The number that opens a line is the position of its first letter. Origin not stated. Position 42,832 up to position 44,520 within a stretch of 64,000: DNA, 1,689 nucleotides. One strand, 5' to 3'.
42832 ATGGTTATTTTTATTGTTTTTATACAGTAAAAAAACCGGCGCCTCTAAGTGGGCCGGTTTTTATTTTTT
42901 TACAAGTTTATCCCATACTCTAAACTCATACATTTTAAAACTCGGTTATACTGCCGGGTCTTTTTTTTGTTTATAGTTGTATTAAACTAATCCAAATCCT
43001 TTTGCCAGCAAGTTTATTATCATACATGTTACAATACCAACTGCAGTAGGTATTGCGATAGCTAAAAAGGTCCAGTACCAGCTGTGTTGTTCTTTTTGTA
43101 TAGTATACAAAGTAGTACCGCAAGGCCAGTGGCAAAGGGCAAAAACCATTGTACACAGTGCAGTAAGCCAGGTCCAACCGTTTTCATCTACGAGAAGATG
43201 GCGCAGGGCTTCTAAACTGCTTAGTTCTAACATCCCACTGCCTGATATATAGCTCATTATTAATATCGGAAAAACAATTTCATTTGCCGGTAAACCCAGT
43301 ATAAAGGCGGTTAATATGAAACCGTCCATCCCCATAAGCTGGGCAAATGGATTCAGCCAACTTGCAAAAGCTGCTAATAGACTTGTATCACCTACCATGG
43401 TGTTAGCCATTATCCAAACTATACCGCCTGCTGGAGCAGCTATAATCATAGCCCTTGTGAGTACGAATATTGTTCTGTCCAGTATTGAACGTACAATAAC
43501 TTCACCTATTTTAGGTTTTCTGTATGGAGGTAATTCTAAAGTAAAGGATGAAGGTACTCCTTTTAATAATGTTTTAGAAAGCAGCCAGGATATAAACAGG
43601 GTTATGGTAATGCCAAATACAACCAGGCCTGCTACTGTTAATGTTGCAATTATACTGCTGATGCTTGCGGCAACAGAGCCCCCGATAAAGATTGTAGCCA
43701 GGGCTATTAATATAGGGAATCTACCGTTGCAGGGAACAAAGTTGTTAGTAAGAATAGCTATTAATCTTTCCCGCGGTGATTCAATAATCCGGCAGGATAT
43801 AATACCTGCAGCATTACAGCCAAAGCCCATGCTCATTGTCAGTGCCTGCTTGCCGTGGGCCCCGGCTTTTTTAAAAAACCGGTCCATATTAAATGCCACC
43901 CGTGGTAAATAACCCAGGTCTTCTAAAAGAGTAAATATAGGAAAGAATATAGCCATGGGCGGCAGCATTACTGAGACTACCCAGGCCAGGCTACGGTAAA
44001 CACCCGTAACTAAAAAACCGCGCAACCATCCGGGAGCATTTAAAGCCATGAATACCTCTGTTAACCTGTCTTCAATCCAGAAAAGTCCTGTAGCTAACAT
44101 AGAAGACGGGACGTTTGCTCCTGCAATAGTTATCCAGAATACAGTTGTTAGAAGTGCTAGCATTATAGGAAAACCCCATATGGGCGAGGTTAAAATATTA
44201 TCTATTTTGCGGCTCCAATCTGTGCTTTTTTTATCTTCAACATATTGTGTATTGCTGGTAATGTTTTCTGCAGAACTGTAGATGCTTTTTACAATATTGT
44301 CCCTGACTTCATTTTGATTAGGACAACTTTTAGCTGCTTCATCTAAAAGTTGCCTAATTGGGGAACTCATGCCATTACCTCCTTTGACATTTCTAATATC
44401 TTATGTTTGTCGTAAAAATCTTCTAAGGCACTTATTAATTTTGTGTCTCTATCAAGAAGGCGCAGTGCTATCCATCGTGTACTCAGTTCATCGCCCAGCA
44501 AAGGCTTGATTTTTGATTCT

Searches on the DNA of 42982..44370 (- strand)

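Call 14: search_rna_families(sources=[L021, L022, L024, L003], threshold=gathering)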
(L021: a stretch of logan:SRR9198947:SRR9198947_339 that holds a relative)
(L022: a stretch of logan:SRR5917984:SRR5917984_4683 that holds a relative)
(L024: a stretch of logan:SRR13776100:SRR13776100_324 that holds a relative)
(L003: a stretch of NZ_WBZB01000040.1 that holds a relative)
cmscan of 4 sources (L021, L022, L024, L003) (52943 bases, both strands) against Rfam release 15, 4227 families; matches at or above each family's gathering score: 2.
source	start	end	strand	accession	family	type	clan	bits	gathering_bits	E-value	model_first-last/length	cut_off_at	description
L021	4830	5019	+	RF00174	Cobalamin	Cis-reg; riboswitch;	CL00101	113.5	31.5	9.5e-28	1-189/189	no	Cobalamin riboswitch aptamer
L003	9601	9693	+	RF01852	tRNA-Sec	Gene; tRNA;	CL00001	72.7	47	4.8e-13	1-91/91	no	Selenocysteine transfer RNA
